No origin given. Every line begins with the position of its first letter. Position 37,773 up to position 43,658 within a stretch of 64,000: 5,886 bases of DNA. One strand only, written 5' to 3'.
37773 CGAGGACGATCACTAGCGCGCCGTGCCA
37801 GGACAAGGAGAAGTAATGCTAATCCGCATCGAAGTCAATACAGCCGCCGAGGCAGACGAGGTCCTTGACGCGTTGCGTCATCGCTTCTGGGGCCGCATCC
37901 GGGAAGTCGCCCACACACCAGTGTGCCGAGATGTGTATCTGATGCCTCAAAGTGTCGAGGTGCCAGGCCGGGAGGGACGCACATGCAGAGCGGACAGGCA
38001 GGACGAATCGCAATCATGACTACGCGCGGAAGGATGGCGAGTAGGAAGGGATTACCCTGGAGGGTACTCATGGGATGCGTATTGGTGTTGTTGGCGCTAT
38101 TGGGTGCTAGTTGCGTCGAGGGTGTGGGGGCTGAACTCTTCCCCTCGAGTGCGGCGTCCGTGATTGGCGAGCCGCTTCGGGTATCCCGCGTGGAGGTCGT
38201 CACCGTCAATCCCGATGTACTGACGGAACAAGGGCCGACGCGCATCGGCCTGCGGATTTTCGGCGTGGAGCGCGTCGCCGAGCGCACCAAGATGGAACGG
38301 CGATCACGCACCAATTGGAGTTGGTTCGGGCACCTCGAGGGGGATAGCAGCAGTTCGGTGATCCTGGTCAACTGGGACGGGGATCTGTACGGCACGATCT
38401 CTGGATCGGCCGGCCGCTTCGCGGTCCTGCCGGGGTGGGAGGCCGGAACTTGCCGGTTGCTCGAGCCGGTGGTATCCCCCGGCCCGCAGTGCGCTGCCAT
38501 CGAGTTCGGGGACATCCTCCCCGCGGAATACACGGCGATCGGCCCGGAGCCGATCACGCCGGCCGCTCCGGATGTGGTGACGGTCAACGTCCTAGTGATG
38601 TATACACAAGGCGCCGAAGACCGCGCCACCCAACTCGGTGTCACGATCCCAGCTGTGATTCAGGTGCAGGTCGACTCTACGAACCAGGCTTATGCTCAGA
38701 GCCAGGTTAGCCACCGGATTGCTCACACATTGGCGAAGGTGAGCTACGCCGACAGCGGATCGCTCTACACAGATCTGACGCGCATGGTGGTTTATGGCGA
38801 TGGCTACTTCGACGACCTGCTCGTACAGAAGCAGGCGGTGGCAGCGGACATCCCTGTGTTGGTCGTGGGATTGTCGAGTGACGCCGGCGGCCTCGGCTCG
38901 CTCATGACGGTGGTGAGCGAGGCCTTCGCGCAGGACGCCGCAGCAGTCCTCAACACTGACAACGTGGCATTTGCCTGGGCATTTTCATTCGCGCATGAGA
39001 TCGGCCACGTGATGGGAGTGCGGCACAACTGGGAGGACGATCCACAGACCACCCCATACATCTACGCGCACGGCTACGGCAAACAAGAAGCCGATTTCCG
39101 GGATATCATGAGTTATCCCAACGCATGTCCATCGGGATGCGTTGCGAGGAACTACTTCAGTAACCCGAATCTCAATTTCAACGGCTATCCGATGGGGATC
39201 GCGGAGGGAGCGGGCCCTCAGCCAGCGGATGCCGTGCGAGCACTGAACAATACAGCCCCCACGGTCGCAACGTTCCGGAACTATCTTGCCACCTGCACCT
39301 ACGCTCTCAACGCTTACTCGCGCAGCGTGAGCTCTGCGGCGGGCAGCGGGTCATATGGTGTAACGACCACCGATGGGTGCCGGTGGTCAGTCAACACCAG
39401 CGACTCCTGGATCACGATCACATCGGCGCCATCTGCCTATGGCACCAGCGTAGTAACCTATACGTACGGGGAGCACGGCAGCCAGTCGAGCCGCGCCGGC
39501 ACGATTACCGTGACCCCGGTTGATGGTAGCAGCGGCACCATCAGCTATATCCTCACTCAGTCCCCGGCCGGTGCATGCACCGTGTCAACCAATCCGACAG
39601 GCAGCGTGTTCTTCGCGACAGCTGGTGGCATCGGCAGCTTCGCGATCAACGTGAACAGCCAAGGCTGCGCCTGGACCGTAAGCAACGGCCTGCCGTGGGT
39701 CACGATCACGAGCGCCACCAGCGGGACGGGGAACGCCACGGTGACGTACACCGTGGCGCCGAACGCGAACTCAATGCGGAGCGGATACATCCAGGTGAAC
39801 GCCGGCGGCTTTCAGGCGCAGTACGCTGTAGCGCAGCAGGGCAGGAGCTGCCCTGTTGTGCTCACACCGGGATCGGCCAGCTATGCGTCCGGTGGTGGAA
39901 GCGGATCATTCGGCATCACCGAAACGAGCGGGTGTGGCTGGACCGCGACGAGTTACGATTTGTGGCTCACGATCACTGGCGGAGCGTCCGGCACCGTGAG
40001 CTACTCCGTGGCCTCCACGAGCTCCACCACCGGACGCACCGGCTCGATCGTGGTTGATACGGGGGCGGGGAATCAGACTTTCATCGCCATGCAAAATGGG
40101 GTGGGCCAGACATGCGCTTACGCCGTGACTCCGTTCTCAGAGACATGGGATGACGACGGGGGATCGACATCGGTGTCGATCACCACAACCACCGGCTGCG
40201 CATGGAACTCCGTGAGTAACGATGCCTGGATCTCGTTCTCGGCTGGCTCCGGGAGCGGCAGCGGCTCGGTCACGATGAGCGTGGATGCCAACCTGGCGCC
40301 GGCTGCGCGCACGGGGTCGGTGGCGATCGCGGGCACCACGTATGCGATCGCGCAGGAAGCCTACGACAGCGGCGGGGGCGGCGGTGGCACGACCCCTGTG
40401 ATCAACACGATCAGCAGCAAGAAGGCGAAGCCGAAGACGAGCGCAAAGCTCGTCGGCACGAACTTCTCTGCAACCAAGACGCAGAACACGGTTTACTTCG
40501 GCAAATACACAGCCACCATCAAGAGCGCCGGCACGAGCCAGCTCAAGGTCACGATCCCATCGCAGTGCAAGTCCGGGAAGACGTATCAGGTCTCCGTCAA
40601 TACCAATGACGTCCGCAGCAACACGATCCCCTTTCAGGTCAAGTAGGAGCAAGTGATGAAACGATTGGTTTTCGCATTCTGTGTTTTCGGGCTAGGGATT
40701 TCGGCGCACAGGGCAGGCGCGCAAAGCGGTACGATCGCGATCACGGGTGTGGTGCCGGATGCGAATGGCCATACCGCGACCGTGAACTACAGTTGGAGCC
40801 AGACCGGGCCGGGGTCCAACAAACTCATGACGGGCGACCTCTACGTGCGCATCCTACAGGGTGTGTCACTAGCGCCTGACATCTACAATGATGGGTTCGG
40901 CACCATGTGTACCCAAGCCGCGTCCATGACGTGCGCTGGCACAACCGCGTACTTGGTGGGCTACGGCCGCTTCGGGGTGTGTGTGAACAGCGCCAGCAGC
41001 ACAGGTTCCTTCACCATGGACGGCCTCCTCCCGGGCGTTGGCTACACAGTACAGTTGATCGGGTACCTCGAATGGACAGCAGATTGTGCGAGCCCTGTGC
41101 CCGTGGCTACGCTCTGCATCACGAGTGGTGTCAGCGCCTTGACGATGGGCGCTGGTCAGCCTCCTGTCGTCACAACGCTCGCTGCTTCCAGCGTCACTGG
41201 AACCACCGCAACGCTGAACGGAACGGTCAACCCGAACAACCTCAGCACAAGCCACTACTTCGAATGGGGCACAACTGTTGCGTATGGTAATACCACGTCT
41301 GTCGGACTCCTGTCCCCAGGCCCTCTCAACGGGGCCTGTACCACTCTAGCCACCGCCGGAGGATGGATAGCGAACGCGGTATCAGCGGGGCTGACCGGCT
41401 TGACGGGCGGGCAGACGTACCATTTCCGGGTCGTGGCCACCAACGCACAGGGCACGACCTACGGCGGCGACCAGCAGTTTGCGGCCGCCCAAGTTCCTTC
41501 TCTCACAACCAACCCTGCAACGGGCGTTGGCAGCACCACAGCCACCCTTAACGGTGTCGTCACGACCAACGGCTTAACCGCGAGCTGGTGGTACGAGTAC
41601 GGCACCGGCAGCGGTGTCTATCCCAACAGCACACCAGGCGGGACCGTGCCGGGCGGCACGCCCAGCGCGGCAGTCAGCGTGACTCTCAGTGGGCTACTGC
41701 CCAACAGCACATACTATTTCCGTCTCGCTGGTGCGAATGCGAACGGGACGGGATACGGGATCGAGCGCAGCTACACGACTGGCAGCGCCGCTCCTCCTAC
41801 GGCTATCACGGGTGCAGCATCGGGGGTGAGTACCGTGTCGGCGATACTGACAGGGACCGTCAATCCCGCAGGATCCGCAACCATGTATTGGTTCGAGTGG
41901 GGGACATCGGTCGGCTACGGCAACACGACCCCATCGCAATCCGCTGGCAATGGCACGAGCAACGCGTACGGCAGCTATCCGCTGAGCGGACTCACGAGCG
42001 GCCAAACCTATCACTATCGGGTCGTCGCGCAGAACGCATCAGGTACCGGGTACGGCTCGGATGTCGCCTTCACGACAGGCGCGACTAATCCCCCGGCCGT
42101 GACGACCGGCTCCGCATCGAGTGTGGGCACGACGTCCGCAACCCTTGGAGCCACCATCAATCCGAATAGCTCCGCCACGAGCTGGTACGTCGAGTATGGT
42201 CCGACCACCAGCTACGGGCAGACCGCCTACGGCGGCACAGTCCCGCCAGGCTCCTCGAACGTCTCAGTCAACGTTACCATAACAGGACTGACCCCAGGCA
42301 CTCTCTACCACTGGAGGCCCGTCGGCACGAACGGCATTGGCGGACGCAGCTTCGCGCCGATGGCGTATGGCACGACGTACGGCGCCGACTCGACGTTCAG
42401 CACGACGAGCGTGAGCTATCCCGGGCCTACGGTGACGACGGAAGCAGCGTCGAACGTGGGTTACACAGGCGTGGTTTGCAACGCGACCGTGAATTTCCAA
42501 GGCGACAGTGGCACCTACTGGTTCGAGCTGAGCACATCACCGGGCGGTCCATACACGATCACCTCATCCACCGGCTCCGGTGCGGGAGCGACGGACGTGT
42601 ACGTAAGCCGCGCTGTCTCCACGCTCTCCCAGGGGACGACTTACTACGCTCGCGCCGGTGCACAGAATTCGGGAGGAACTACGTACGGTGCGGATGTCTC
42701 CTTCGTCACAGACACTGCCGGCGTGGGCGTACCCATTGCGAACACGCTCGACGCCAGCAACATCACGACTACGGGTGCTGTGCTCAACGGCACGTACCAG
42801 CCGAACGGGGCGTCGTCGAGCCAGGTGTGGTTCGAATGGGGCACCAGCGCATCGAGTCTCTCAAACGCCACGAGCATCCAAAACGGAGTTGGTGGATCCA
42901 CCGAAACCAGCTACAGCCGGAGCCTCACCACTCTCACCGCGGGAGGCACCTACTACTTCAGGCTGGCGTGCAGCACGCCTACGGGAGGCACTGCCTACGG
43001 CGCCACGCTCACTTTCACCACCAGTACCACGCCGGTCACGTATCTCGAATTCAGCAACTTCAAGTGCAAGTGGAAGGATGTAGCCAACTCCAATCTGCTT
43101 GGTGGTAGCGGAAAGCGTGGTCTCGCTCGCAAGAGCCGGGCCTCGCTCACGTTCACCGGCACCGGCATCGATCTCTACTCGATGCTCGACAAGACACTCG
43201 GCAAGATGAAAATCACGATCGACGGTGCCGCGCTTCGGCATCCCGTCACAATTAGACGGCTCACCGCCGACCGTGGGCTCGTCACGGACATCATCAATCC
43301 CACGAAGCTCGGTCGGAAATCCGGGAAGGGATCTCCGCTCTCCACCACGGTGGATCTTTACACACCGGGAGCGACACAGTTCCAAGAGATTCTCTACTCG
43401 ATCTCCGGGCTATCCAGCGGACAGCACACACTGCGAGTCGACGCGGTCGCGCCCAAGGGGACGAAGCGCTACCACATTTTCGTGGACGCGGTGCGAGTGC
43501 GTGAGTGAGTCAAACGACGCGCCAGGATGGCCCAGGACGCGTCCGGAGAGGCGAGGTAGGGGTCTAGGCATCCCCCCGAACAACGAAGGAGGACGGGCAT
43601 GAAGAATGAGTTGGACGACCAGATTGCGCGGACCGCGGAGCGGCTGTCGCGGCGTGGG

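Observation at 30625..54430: A 23.7-kb integrative mobilizable element inserted in tRNA-Arg(ACG)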

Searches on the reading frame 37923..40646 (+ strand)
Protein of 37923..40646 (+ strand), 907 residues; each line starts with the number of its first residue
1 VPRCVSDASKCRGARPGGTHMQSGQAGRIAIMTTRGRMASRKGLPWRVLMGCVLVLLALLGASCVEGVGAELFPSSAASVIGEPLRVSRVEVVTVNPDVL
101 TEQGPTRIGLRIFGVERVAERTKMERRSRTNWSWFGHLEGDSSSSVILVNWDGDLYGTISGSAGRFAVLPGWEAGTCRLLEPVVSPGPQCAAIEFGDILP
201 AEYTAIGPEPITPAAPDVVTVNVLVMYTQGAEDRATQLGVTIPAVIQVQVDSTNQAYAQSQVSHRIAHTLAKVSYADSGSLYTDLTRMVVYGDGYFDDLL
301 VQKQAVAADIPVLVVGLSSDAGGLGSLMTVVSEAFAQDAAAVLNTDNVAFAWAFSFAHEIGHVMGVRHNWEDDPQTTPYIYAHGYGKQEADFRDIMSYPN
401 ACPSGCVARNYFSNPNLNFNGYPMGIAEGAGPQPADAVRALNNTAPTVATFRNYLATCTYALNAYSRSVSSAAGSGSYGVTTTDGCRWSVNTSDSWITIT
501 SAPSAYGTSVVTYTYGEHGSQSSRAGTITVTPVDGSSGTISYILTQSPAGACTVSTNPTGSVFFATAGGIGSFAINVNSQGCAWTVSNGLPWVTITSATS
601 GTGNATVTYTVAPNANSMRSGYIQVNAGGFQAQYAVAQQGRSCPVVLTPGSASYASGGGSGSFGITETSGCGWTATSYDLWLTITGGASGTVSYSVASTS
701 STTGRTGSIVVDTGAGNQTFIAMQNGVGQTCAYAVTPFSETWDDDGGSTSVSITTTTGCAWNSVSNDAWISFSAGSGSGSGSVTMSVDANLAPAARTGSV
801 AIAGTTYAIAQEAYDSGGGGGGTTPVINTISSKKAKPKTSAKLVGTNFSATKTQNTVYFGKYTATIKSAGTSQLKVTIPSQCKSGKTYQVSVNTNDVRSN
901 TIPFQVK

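Call 11: search_protein_families(library=pfam, proteins=[window:37923-40646:+], max_evalue=0.01)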
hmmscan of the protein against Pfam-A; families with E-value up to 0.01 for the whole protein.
window:37923-40646:+ (907 aa): 6 families
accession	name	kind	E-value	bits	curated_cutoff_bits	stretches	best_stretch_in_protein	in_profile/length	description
PF13004.13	BACON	-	2.7e-20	72.5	25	4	584-638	3-60/61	Putative binding domain, N-terminal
PF13583.11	Reprolysin_4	-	9.1e-10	39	22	1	243-418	26-190/203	Metallo-peptidase family M12B Reprolysin-like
PF13582.12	Reprolysin_3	-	1.7e-07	32.3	22.4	1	246-368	4-122/123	Metallo-peptidase family M12B Reprolysin-like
PF19190.6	BACON_2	-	3.9e-07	30.4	25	1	747-804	17-80/94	Viral BACON domain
PF13688.12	Reprolysin_5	-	6.1e-06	27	27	1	220-401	4-189/196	Metallo-peptidase family M12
PF01833.30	TIG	-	2.6e-05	24.6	20.9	1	825-905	1-83/84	IPT/TIG domain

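Call 117: search_protein_families(library=padloc, proteins=[window:37923-40646:+], max_evalue=0.001)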
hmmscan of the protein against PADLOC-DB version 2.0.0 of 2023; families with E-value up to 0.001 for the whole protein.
window:37923-40646:+ (907 aa): 0 families

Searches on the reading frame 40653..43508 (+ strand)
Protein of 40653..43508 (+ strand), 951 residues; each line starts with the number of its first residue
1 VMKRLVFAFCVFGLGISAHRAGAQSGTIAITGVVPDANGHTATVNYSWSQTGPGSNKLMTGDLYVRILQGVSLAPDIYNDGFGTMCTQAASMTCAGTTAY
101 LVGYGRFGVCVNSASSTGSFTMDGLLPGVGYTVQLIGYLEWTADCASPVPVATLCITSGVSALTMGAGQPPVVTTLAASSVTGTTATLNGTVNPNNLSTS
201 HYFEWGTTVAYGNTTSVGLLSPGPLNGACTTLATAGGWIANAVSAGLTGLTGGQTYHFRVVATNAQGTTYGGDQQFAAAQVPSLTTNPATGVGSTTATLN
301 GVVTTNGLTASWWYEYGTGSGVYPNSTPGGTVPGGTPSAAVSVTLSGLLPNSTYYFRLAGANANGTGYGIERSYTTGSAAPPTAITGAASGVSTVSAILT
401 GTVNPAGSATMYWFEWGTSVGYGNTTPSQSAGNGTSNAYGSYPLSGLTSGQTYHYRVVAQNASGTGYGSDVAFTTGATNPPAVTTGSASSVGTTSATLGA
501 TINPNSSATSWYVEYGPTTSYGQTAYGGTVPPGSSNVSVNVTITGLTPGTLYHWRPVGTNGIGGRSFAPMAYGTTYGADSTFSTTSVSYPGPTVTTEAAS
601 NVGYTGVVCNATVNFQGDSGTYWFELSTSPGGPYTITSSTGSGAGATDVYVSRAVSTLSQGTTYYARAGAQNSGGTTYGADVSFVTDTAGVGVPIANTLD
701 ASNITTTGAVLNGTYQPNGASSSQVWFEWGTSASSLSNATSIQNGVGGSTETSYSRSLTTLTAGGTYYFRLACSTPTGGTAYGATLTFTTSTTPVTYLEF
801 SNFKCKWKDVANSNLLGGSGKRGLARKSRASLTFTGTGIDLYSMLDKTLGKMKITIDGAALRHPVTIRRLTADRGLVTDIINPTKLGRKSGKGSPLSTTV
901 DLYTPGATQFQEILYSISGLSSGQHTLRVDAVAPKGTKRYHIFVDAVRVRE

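Call 12: search_protein_families(library=pfam, proteins=[window:40653-43508:+], max_evalue=0.01)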
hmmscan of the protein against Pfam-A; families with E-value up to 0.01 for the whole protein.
window:40653-43508:+ (951 aa): 4 families
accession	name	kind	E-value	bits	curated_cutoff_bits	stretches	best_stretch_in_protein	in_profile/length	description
PF00041.27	fn3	-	4e-16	59.4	25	2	483-564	3-74/84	Fibronectin type III domain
PF16656.11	Pur_ac_phosph_N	-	9.9e-13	48.9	30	1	494-560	11-82/93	Purple acid Phosphatase, N-terminal domain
PF16655.11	PhoD_N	-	8.2e-12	46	30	0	442-463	61-82/90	PhoD-like phosphatase, N-terminal domain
PF25059.1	FN3_DSCAM-DSCAML_C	-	1.8e-06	28.6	39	0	439-475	44-79/89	DSCAM/DSCAML C-terminal Fn3-like domain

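Call 117: search_protein_families(library=padloc, proteins=[window:40653-43508:+], max_evalue=0.001)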
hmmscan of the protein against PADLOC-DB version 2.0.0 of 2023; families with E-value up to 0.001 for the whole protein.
window:40653-43508:+ (951 aa): 0 families
